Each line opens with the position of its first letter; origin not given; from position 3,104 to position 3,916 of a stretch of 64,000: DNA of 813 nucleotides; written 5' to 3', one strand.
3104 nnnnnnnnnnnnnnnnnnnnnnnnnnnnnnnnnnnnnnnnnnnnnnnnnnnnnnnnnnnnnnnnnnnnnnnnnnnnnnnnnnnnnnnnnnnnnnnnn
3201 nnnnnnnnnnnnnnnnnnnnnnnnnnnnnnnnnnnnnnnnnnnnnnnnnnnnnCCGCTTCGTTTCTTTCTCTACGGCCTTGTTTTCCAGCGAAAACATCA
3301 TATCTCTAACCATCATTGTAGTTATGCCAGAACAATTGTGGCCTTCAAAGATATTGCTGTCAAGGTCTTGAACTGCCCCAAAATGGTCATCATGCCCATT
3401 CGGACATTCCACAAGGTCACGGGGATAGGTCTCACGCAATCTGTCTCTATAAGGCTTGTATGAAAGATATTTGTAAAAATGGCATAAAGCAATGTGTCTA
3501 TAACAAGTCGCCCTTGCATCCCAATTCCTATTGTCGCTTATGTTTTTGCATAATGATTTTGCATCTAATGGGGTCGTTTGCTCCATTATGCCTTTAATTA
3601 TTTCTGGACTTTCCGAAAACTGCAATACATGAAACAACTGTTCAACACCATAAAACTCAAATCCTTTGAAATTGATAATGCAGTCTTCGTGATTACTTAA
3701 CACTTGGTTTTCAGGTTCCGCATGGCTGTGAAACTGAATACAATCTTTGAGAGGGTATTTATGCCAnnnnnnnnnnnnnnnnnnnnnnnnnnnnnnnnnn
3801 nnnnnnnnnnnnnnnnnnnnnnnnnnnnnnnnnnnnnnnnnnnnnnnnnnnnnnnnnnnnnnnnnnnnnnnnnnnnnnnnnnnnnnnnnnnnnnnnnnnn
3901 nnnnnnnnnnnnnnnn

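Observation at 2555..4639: HTH / degenerate-MTase-like / NADAR / HAD-phosphatase fusion translationally coupled to hsdR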

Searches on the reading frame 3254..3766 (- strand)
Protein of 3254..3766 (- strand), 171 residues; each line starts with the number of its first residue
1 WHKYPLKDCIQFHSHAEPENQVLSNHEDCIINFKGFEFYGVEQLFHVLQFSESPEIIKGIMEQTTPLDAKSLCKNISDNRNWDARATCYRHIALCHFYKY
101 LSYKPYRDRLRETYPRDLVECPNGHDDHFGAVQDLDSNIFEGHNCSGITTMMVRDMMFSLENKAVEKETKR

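Call 31: search_solved_structures(query=A1, max_evalue=10, show_alignments=5)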
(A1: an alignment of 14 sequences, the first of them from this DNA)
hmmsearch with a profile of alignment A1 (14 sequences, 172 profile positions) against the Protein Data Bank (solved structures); distinct sequences matched with E-value up to 10: 1.
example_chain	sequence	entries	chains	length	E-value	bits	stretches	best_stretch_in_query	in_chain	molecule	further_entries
1t6s_A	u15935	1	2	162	0.77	12.4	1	48-114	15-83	conserved hypothetical protein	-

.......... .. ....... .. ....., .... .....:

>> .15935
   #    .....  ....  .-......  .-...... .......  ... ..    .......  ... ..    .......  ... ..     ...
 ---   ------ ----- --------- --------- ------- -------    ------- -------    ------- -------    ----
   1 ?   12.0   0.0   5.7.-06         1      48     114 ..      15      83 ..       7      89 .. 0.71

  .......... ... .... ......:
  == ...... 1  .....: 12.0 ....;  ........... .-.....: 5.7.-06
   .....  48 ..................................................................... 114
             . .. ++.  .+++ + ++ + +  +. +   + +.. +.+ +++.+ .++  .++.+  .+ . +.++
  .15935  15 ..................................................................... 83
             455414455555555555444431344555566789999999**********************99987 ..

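Call 33: find_related_loci(query=A1, collection=genome_contigs, flank=10000)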
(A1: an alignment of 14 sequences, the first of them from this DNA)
Query A1 (171 aa) in genome_contigs; peptide patterns used: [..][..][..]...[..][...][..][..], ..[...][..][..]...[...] (x = any residue, [..] = any of these).
38 stretches matched a pattern; 1 encode a relative of the query (tblastn E <= 1e-3); 1 distinct loci.
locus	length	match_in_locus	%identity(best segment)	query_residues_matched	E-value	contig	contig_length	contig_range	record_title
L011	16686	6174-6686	83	1-171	2e-100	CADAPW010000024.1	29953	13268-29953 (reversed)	MAG: uncultured Bacteroidia bacterium isolate RUG13515 genome assembly, contig: RUG13515_asm_24, whole genome shotgun se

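Call 34: find_related_loci(query=A1, collection=metagenome_contigs, flank=10000)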
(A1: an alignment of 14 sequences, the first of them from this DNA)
Query A1 (171 aa) in metagenome_contigs; peptide patterns used: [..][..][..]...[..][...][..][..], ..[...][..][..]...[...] (x = any residue, [..] = any of these).
71 stretches matched a pattern; 16 encode a relative of the query (tblastn E <= 1e-3); 16 distinct loci.
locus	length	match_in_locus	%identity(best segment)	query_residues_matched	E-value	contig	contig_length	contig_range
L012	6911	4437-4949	75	1-171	2e-92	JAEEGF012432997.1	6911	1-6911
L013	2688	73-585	74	1-171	2e-93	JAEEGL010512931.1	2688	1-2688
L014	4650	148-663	76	1-171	6e-89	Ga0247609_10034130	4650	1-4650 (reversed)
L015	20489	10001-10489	61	5-166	2e-68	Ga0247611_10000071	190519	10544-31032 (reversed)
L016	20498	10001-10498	60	1-165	1e-66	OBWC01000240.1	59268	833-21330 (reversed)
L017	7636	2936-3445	56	2-171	5e-66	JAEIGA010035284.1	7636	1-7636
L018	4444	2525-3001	63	5-162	8e-66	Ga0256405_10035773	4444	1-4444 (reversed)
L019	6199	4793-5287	59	3-166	1e-64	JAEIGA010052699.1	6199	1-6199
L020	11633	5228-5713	59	5-165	1e-64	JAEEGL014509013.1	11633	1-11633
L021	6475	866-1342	60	5-162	3e-64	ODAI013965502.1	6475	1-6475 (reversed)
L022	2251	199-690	49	5-167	1e-52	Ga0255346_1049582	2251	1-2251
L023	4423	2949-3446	49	4-168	3e-48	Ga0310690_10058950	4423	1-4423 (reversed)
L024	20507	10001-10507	47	1-168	2e-48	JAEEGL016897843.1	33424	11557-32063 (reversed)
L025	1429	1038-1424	57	3-130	4e-45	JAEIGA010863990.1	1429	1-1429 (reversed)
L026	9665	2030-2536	44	1-168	5e-42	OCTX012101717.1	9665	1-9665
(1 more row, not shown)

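Call 35: find_related_loci(query=A1, collection=viral_contigs, flank=10000)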
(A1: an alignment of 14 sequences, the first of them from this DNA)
Query A1 (171 aa) in viral_contigs; peptide patterns used: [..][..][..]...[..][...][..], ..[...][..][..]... (x = any residue, [..] = any of these).
36 stretches matched a pattern, but none encodes a relative of the query by tblastn (E <= 1e-3).

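Call 39: predict_structure(alignment_id=A1)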
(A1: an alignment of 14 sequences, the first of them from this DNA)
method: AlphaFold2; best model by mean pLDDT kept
length: 171 residues; sequences in the alignment: 14
mean_pLDDT: 93.4   pTM: 0.87
mean pLDDT of the five models: 93.4, 92.4, 90.7, 88.7, 86.3
residues with pLDDT >= 90: 150; 70-90: 19; 50-70: 2; < 50: 0
segments of 3 or more residues with pLDDT < 50: none
pLDDT, mean of each block of 10 residues (from residue 1): 94 92 92 94 95 96 89 94 94 97 98 96 79 92 94 97 96 93
secondary structure, 60 per line:
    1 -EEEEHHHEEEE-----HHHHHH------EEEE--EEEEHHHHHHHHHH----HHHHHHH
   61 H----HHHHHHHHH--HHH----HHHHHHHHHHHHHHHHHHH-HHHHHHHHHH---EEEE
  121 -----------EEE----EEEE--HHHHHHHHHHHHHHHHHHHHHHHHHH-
elements in order: E2-5 E9-12 H18-23 E30-33 E36-39 H40-49 H54-61 H66-74 H84-102 H104-113 E117-120 E132-134 E139-142 H145-170

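Call 41: search_protein_families(library=pfam, proteins=[L011:1954-5286:+, L011:975-1952:+, L015:653-5566:+, L015:6059-8554:+, L018:3-2024:+, L019:2715-4295:+, L019:1805-2713:+, L020:3-3143:+, L020:3148-3972:+, L024:5483-6973:+], max_evalue=0.001)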
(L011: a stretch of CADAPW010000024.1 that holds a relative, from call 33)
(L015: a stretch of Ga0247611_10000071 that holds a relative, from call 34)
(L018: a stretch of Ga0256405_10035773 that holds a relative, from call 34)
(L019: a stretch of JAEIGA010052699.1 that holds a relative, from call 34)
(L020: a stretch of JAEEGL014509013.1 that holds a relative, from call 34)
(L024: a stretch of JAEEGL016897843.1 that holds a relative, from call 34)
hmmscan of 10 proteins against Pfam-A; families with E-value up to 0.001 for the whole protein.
L011:1954-5286:+ (1110 aa): 8 families
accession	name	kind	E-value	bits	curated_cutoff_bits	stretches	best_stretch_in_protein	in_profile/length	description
PF04851.21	ResIII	-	3.8e-42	144.4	22.5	1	331-487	3-163/164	Type III restriction enzyme, res subunit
PF18766.7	SWI2_SNF2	-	1.6e-18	67.6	26.7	1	335-522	1-187/221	SWI2/SNF2 ATPase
PF00270.35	DEAD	-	3.5e-14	53.3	26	1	334-491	2-165/167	DEAD/DEAH box helicase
PF08463.15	EcoEI_R_C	-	7.7e-10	39.5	24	1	946-1071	2-135/163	EcoEI R protein C-terminal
PF04313.20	HSDR_N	-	5.5e-09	36.6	25.1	1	180-291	2-191/198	Type I restriction enzyme R protein N terminus (HSDR_N)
PF13643.11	DUF4145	-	1.5e-07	31.8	23.1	1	22-100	3-75/88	Domain of unknown function (DUF4145)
PF00176.29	SNF2-rel_dom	-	2.7e-05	23.9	24.9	1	335-462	1-136/290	SNF2-related domain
PF00271.37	Helicase_C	-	4.1e-05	24.2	23.5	1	643-698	56-109/110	Helicase conserved C-terminal domain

L011:975-1952:+ (325 aa): 0 families

L015:653-5566:+ (1637 aa): 8 families
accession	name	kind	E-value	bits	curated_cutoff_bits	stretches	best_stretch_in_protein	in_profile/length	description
PF18135.7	Type_ISP_C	-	5.6e-106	354.9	25.9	1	1242-1613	3-342/342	Type ISP C-terminal specificity domain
PF22240.1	ISP_coupler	-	1.7e-51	174.3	27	1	733-856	1-125/126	Type ISP restriction-modification enzyme, coupler domain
PF13156.12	Mrr_cat_2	-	9.8e-43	145.5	22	1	35-163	2-123/127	Restriction endonuclease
PF04851.21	ResIII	-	1.3e-22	80.9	22.5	1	174-389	2-163/164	Type III restriction enzyme, res subunit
PF00271.37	Helicase_C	-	3.8e-10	40.4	23.5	1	493-612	11-109/110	Helicase conserved C-terminal domain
PF07669.17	Eco57I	-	4e-08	34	25.3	1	1012-1125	69-163/171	Eco57I restriction-modification methylase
PF00270.35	DEAD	-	2.7e-06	27.7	26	1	178-389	2-161/167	DEAD/DEAH box helicase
PF02384.22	N6_Mtase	-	3.1e-05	23.9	20.4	1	878-1048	22-152/311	N-6 DNA Methylase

L015:6059-8554:+ (831 aa): 2 families
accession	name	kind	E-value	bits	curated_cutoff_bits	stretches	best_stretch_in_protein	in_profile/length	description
PF03235.19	GmrSD_N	-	1.4e-33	117.2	33.2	1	10-220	3-198/199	GmrSD restriction endonuclease, N-terminal domain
PF07510.16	GmrSD_C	-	7.9e-28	97.5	23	1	409-550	1-137/138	GmrSD restriction endonucleases, C-terminal domain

L018:3-2024:+ (673 aa): 2 families
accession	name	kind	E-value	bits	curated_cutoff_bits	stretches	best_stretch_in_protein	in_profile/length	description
PF18135.7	Type_ISP_C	-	3e-116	388.7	25.9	1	287-649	2-342/342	Type ISP C-terminal specificity domain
PF07669.17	Eco57I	-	1.2e-08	35.6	25.3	1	47-168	55-162/171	Eco57I restriction-modification methylase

L019:2715-4295:+ (526 aa): 1 family
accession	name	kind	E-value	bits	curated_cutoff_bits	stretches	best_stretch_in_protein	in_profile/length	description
PF09491.16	RE_AlwI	-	1.2e-33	117.2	23.1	2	368-514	279-438/441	AlwI restriction endonuclease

L019:1805-2713:+ (302 aa): 1 family
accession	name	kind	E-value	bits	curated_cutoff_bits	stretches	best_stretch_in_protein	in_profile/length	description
PF02086.21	MethyltransfD12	-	9.3e-34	117.7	22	1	13-282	1-250/253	D12 class N6 adenine-specific DNA methyltransferase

L020:3-3143:+ (1046 aa): 4 families
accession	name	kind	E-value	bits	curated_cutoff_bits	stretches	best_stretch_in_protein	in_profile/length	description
PF18135.7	Type_ISP_C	-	2.6e-116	388.9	25.9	1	494-857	2-342/342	Type ISP C-terminal specificity domain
PF22240.1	ISP_coupler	-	4.3e-42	143.9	27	1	1-109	16-125/126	Type ISP restriction-modification enzyme, coupler domain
PF07669.17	Eco57I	-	3e-08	34.4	25.3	1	253-378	54-163/171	Eco57I restriction-modification methylase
PF02384.22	N6_Mtase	-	2.7e-07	30.7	20.4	1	114-299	5-147/311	N-6 DNA Methylase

L020:3148-3972:+ (274 aa): 4 families
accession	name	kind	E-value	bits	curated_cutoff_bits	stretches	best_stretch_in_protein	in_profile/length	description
PF14088.11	DUF4268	-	1.3e-26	93.7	27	1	132-266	2-139/140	Domain of unknown function (DUF4268)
PF10544.15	T5orf172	-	6.9e-15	55.8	20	1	7-98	1-100/101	T5orf172 domain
PF13455.12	MUG113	-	5.4e-12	46.6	22.3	1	22-97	1-72/73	Meiotically up-regulated gene 113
PF16574.10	CEP209_CC5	-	0.00091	19.8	25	0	18-132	13-122/128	Coiled-coil region of centrosome protein CE290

L024:5483-6973:+ (496 aa): 2 families
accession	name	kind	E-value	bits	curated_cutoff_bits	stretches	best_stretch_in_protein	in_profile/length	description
PF07669.17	Eco57I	-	7.2e-25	88.5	25.3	1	93-221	38-171/171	Eco57I restriction-modification methylase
PF02384.22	N6_Mtase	-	2.6e-14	53.7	20.4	1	3-246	16-243/311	N-6 DNA Methylase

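Call 42: fold_search(model_id=the predicted structure, library=pdb)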
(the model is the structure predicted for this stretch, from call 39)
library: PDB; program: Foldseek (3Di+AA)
matches with E <= 10: 69; with E <= 0.001: 2
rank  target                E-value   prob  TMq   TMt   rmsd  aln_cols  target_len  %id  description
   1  8bau                  5.5e-06  1.00  0.71  0.65   4.1       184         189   18  Phytophthora nicotianae var. parasitica NADAR in complex with ADP-ribose (released 2023-07-12)
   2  2b3w_MODEL_1_A        7.1e-06  1.00  0.72  0.74   3.4       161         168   19  NMR structure of the E.coli protein YbiA, Northeast Structural Genomics target ET24. (released 2005-11-01)
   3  1x42                  1.9e+00  0.09  0.32  0.26   8.0       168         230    5  Crystal structure of a haloacid dehalogenase family protein (PH0459) from Pyrococcus horikoshii OT3 (released 2005-11-12)
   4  6ykw                  2.1e+00  0.04  0.16  0.05  12.3        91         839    9  Neisseria gonorrhoeae Leucyl-tRNA Synthetase in Complex with Compound 11h (released 2020-12-02)
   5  6ykk                  2.5e+00  0.04  0.17  0.05  12.3        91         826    8  Neisseria gonorrhoeae Leucyl-tRNA Synthetase in Complex with Compound 15 (released 2020-12-02)
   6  6hs5                  3.0e+00  0.03  0.20  0.15  13.1       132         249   11  N-terminal domain including the conserved ImpA_N region of the TssA component of the type VI secretion system from Burkh (released 2018-11-21)
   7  7wkk_A                3.0e+00  0.01  0.11  0.03  12.8       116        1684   15  Cryo-EM structure of the IR subunit from X. laevis NPC (released 2022-03-30)
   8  9qu8_A                3.6e+00  0.03  0.20  0.08  16.3       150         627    9  apPol-DNA-nucleotide complex (ternary2) (released 2025-10-29)
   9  8fur_D                3.6e+00  0.01  0.14  0.09  11.9        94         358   14  Crystal structure of human IDO1 with compound 11 (released 2023-04-26)
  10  7r5k_C0               3.8e+00  0.01  0.14  0.02  15.8       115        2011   16  Human nuclear pore complex (constricted) (released 2022-06-22)
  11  1zxo_B                4.3e+00  0.03  0.22  0.16   7.7        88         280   16  X-ray Crystal Structure of Protein Q8A1P1 from Bacteroides thetaiotaomicron. Northeast Structural Genomics Consortium  (released 2005-07-05)
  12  6ykl                  4.6e+00  0.03  0.16  0.05  11.8        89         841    8  Neisseria gonorrhoeae Leucyl-tRNA Synthetase in Complex with Compound 11k (released 2020-12-02)
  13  7nty                  4.6e+00  0.02  0.16  0.05  12.3        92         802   10  Crystal Structure of Neisseria gonorrhoeae LeuRS L550A mutant (released 2022-08-31)
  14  7nu3                  4.6e+00  0.02  0.15  0.05  12.1        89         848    7  Crystal Structure of Neisseria gonorrhoeae LeuRS E169G mutant in Complex with ATP and L-leucinol (released 2022-08-31)
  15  1rxq_B                4.6e+00  0.02  0.16  0.16  12.1       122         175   16  YfiT from Bacillus subtilis is a probable metal-dependent hydrolase with an unusual four-helix bundle topology (released 2004-07-20)
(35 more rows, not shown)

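Call 50: search_protein_families(library=pfam, proteins=[L015:9186-9506:+, L017:1701-2018:+], max_evalue=0.01)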
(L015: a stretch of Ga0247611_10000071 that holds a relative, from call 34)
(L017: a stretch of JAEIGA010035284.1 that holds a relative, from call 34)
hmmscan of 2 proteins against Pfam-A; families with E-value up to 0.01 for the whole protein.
L015:9186-9506:+ (106 aa): 0 families

L017:1701-2018:+ (105 aa): 0 families

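Call 62: search_protein_families(library=pfam, proteins=[L015:9503-13258:+, L020:4289-8419:+, L026:1322-3817:+, L014:1-2616:+, L016:8425-9000:+, L016:12477-14288:-, L023:1337-1921:-, L023:1-1296:-, L024:8339-8968:-, L026:533-1153:+], max_evalue=0.001)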
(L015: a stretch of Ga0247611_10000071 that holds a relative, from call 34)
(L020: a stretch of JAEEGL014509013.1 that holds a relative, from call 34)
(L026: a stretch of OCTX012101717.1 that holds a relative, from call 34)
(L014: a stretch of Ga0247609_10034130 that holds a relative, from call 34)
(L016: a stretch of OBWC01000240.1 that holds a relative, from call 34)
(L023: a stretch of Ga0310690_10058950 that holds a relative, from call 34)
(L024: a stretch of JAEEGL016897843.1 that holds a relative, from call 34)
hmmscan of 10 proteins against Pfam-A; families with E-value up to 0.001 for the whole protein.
L015:9503-13258:+ (1251 aa): 5 families
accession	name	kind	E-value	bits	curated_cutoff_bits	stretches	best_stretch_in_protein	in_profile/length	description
PF08719.17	NADAR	-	8.2e-44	150.2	35.1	2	653-797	11-160/163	NADAR domain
PF03747.19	ADP_ribosyl_GH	-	3.5e-34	119.2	26.2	1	844-1100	3-281/287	ADP-ribosylglycohydrolase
PF13419.12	HAD_2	-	5.5e-09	36.8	23.8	1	436-536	75-177/178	Haloacid dehalogenase-like hydrolase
PF00702.32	Hydrolase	-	9.7e-06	26.5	26.4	1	437-523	94-183/191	haloacid dehalogenase-like hydrolase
PF12710.13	HAD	-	9.2e-05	23.4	27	0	435-523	75-184/189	haloacid dehalogenase-like hydrolase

L020:4289-8419:+ (1376 aa): 6 families
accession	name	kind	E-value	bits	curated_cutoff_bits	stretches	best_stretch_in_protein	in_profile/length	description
PF08719.17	NADAR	-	4.7e-45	154.2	35.1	2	769-914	11-161/163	NADAR domain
PF03747.19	ADP_ribosyl_GH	-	1.3e-32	114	26.2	1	968-1225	2-281/287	ADP-ribosylglycohydrolase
PF13419.12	HAD_2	-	6.6e-10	39.8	23.8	1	582-682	75-177/178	Haloacid dehalogenase-like hydrolase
PF00702.32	Hydrolase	-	3e-07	31.4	26.4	1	579-669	90-183/191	haloacid dehalogenase-like hydrolase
PF13412.12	HTH_24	-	0.00048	20.1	21.9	0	54-81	10-37/48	Winged helix-turn-helix DNA-binding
PF12710.13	HAD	-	0.00079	20.3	27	0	577-669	74-184/189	haloacid dehalogenase-like hydrolase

L026:1322-3817:+ (831 aa): 8 families
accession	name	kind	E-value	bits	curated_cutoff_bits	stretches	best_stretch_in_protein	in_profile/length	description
PF13419.12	HAD_2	-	6.5e-16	59.4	23.8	1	490-607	58-177/178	Haloacid dehalogenase-like hydrolase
PF00702.32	Hydrolase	-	2.1e-11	45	26.4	1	501-594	87-183/191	haloacid dehalogenase-like hydrolase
PF13242.12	Hydrolase_like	-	7.6e-05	23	22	1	565-620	4-60/75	HAD-hyrolase-like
PF13443.12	HTH_26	-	0.00017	22.2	22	1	49-103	2-58/63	Cro/C1-type HTH DNA-binding domain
PF18760.7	ART-PolyVal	-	0.0003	22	31.2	1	648-714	8-69/140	ADP-Ribosyltransferase in polyvalent proteins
PF12710.13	HAD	-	0.00059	20.8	27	0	503-591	75-181/189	haloacid dehalogenase-like hydrolase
PF01381.28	HTH_3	-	0.0008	19.8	23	0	50-100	2-53/55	Helix-turn-helix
PF13151.12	DUF3990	-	0.00085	19.5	32.2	0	648-698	2-51/152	Protein of unknown function (DUF3990)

L014:1-2616:+ (871 aa): 5 families
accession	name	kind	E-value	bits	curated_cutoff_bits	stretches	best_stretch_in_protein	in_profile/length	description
PF03747.19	ADP_ribosyl_GH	-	1.4e-31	110.7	26.2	1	481-717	3-281/287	ADP-ribosylglycohydrolase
PF13419.12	HAD_2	-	1.2e-10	42.2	23.8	1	328-425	77-177/178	Haloacid dehalogenase-like hydrolase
PF00702.32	Hydrolase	-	1.2e-08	36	26.4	1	247-415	7-186/191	haloacid dehalogenase-like hydrolase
PF08719.17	NADAR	-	3e-07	31.3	35.1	1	61-206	2-161/163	NADAR domain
PF13242.12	Hydrolase_like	-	0.00032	21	22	0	382-442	3-61/75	HAD-hyrolase-like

L016:8425-9000:+ (191 aa): 0 families

L016:12477-14288:- (603 aa): 4 families
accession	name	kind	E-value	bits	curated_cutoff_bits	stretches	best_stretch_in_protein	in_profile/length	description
PF13306.12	LRR_5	-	3e-136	447.8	27.7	6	252-365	1-111/127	BspA type Leucine rich repeat region (6 copies)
PF13855.12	LRR_8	-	1.2e-44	150.3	27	5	203-248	11-57/61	Leucine rich repeat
PF12799.13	LRR_4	-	7.4e-18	64.6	27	0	43-75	1-31/44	Leucine Rich repeats (2 copies)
PF23952.1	LRR_EndoS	-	7.3e-17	62.1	27.9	0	20-75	59-115/116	Endo-beta-N-acetylglucosaminidase EndoS LRR domain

L023:1337-1921:- (194 aa): 1 family
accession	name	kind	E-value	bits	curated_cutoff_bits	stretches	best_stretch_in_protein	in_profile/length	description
PF00589.27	Phage_integrase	-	1e-16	61.6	27.1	1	43-181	34-169/172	Phage integrase family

L023:1-1296:- (432 aa): 3 families
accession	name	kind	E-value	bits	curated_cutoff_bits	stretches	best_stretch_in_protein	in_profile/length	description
PF13156.12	Mrr_cat_2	-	4.2e-39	133.8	22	1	38-167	3-123/127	Restriction endonuclease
PF04851.21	ResIII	-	6.5e-25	88.4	22.5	1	178-382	2-163/164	Type III restriction enzyme, res subunit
PF00270.35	DEAD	-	3.4e-08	33.8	26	1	182-382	2-161/167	DEAD/DEAH box helicase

L024:8339-8968:- (209 aa): 6 families
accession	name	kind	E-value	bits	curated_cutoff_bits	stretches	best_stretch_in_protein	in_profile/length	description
PF00239.26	Resolvase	-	3.8e-33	115.1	23.3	1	3-154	1-144/145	Resolvase, N terminal domain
PF02796.21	HTH_7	-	4.4e-07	30.4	23.8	1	169-205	7-43/45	Helix-turn-helix domain of resolvase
PF13384.12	HTH_23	-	2.2e-05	24.6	24.6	1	176-208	10-42/50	Homeodomain-like domain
PF13936.12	HTH_38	-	5.4e-05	23.3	27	1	179-203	16-40/44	Helix-turn-helix domain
PF13518.12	HTH_28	-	0.00023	21.6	25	1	175-208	4-37/52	Helix-turn-helix domain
PF13551.12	HTH_29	-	0.00048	20.6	28.1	1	175-208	3-37/64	Winged helix-turn helix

L026:533-1153:+ (206 aa): 2 families
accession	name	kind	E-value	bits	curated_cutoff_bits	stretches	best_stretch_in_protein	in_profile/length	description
PF01381.28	HTH_3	-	1.6e-07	31.7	23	1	5-57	1-55/55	Helix-turn-helix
PF13443.12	HTH_26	-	2.1e-07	31.5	22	1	4-59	1-59/63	Cro/C1-type HTH DNA-binding domain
